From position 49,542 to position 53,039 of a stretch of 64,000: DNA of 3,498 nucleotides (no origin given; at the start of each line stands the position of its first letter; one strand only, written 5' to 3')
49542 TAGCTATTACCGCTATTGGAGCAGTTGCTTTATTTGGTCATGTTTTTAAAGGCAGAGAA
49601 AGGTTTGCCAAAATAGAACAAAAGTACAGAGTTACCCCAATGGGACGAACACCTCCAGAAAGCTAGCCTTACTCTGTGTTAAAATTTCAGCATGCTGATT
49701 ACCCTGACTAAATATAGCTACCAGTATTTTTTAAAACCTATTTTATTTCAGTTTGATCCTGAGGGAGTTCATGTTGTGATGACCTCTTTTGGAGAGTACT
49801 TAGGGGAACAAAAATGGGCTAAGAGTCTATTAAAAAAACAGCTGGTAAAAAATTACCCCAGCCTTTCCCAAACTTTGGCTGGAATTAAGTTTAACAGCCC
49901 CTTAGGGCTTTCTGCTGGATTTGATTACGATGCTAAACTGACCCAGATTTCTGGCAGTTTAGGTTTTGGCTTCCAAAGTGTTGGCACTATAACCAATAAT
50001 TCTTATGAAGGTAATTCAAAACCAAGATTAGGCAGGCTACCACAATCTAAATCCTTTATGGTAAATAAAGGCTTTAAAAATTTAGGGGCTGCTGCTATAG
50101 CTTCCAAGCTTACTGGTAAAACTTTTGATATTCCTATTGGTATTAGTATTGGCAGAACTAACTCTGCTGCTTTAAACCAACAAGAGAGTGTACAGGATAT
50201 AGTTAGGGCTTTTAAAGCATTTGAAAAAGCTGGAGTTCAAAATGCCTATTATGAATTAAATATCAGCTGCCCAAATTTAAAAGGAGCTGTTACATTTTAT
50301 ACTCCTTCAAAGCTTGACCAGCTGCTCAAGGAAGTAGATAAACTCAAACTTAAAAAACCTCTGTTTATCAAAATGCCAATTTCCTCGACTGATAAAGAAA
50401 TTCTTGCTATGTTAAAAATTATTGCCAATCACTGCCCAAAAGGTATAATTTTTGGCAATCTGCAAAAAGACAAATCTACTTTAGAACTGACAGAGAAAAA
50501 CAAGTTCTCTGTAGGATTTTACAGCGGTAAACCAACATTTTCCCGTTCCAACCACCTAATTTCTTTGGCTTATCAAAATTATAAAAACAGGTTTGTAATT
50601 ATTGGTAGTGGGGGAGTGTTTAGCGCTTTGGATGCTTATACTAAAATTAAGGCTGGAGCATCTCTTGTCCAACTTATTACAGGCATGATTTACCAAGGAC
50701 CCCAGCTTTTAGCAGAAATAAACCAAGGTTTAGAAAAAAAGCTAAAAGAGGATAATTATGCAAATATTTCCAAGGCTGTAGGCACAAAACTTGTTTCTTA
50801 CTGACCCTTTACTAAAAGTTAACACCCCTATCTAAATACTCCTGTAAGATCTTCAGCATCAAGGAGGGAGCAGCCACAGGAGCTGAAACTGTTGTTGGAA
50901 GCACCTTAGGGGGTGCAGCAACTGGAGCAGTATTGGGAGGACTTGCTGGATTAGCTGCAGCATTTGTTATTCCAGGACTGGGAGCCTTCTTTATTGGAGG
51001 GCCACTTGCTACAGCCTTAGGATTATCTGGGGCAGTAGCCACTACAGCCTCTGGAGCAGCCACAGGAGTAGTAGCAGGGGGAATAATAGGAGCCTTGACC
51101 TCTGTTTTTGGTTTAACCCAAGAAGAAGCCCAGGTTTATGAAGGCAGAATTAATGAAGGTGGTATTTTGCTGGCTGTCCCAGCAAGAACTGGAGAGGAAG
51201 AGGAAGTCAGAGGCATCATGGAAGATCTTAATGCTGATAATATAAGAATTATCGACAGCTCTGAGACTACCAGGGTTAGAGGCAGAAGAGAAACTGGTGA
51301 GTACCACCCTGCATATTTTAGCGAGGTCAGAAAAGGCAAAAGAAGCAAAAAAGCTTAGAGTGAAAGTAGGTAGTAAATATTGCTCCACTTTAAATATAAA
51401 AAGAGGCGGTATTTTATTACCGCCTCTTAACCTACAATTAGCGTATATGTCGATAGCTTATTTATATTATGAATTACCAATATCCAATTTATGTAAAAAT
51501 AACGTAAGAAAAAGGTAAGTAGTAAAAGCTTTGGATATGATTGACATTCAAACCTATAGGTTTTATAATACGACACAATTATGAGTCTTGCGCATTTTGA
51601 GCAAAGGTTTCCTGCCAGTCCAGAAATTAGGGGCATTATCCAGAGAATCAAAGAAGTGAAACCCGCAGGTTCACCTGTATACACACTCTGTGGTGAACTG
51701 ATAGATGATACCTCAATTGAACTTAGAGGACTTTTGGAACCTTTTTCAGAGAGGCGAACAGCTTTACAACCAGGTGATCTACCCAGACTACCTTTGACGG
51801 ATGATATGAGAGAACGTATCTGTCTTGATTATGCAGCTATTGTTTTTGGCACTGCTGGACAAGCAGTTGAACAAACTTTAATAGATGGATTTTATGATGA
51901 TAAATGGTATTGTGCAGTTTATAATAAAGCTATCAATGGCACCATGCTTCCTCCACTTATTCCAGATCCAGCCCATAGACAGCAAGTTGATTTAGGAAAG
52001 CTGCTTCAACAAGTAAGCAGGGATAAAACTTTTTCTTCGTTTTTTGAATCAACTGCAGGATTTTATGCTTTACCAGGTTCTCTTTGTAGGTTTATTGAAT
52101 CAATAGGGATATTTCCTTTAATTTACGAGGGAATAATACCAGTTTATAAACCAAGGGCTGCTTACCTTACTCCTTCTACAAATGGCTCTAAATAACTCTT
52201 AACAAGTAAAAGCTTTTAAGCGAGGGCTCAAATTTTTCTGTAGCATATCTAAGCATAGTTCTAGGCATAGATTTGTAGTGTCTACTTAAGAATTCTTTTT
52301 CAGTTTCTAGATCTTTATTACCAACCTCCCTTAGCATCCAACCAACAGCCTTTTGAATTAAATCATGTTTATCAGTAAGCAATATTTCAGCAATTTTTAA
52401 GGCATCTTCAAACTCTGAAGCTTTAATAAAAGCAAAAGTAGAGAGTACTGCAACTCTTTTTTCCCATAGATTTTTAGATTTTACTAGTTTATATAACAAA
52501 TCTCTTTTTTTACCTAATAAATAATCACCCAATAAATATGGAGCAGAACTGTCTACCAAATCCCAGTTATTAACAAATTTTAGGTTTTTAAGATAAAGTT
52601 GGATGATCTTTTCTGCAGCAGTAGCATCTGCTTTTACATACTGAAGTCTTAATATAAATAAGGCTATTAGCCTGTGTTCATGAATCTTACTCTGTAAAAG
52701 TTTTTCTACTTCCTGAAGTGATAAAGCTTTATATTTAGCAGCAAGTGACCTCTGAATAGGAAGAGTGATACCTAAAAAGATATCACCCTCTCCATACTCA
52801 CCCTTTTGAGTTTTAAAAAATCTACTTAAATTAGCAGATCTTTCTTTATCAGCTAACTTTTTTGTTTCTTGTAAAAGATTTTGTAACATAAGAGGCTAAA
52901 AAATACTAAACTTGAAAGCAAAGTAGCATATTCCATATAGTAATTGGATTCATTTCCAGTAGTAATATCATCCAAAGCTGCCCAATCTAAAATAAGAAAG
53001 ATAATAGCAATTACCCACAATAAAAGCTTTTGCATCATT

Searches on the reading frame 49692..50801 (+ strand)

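Call 71: search_protein_families(library=pfam, proteins=[window:49692-50801:+], max_evalue=0.001)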
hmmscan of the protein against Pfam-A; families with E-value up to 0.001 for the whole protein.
window:49692-50801:+ (370 aa): 1 family
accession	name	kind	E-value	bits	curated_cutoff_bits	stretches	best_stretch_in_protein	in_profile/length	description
PF01180.27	DHO_dh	-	3.4e-50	171.3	27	1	58-351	2-291/291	Dihydroorotate dehydrogenase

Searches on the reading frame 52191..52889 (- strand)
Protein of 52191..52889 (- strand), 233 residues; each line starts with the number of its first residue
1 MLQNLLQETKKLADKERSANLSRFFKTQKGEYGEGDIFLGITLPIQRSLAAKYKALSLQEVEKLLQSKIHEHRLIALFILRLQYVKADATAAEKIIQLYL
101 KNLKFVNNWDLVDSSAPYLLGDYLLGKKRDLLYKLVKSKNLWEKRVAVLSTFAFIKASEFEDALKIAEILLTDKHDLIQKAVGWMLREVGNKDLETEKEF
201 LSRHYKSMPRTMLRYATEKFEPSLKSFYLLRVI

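Call 71: search_protein_families(library=pfam, proteins=[window:52191-52889:-], max_evalue=0.001)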
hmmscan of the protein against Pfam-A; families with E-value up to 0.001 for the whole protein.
window:52191-52889:- (233 aa): 1 family
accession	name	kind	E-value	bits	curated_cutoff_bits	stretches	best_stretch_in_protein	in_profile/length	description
PF08713.17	DNA_alkylation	-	8.9e-62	209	21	1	6-220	2-213/213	DNA alkylation repair enzyme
